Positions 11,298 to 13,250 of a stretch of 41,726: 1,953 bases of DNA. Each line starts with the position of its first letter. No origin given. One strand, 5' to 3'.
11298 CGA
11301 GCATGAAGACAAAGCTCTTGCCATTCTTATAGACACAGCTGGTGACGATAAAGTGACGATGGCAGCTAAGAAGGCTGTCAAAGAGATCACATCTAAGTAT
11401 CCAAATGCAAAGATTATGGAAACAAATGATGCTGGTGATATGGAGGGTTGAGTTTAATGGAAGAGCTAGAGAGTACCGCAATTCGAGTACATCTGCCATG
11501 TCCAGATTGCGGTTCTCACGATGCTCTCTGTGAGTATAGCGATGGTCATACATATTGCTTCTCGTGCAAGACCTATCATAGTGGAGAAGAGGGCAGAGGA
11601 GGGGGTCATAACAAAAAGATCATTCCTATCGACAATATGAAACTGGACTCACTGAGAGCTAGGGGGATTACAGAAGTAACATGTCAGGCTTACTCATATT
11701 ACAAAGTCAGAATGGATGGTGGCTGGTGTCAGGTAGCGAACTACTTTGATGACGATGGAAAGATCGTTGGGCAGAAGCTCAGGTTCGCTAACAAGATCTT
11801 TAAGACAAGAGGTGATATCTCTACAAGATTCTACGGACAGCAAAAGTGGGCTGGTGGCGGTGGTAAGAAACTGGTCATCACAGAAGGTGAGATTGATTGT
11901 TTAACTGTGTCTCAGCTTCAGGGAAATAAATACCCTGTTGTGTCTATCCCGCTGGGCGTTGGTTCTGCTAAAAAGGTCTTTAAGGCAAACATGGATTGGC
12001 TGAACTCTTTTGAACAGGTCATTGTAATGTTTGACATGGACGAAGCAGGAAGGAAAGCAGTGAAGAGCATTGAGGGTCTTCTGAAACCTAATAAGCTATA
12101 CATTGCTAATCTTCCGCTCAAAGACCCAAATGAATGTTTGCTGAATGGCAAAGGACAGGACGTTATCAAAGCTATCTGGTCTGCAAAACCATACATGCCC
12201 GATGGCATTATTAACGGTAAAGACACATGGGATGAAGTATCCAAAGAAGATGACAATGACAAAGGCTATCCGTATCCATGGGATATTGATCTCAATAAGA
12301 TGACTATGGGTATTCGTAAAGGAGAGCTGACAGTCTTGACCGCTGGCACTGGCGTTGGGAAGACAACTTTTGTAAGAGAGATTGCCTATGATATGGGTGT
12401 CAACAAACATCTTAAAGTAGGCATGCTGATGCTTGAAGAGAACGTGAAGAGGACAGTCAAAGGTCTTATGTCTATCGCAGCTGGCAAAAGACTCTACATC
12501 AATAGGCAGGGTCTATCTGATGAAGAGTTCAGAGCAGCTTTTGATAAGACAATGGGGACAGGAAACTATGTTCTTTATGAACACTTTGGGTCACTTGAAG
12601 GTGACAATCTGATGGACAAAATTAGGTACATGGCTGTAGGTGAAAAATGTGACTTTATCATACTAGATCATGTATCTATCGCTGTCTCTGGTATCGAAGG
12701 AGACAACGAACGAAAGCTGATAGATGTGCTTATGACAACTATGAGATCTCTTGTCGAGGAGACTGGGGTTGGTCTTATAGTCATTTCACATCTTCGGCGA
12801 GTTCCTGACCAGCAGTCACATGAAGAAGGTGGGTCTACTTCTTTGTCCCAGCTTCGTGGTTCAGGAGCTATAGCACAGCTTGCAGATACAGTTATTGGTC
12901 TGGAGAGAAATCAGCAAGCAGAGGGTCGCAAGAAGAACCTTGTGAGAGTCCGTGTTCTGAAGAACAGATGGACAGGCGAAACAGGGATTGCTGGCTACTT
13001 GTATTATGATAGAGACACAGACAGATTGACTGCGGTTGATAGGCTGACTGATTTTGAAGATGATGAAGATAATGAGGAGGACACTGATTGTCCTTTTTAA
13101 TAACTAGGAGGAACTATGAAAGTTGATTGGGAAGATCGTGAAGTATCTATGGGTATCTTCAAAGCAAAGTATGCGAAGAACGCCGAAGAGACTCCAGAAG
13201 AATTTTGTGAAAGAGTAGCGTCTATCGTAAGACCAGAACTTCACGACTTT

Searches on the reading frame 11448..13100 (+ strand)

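Call 23: search_protein_families(library=pfam, proteins=[window:11448-13100:+], max_evalue=0.01)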
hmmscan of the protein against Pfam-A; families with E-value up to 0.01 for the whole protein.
window:11448-13100:+ (550 aa): 10 families
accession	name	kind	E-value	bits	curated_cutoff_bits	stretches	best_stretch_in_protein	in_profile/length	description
PF03796.21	DnaB_C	-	7.2e-25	88.3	27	1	281-515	8-242/255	DnaB-like helicase C terminal domain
PF21268.3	Helic-prim_T7_N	-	1.9e-17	63.7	27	1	68-122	5-59/59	Bacteriophage T7 DNA helicase/primase, N-terminal a+b fold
PF13155.12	Toprim_2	-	3.7e-11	43.7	22.1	1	143-231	1-88/88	Toprim-like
PF13481.12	AAA_25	-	8.5e-08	32.5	27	1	287-451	27-192/195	AAA domain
PF01751.28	Toprim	-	2.2e-05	24.9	23.1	1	141-219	1-93/96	Toprim domain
PF13207.12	AAA_17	-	8.9e-05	23.2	27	1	300-393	3-93/136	AAA domain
PF13662.12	Toprim_4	-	0.0014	19.3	25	1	141-216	2-78/85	Toprim domain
PF02367.23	TsaE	-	0.006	17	26.6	0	288-321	17-50/128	Threonylcarbamoyl adenosine biosynthesis protein TsaE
PF13362.12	Toprim_3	-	0.0079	17.1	27.2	0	142-231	2-89/95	Toprim domain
PF06745.19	ATPase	-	0.0092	15.8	26.6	0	286-510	13-209/231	KaiC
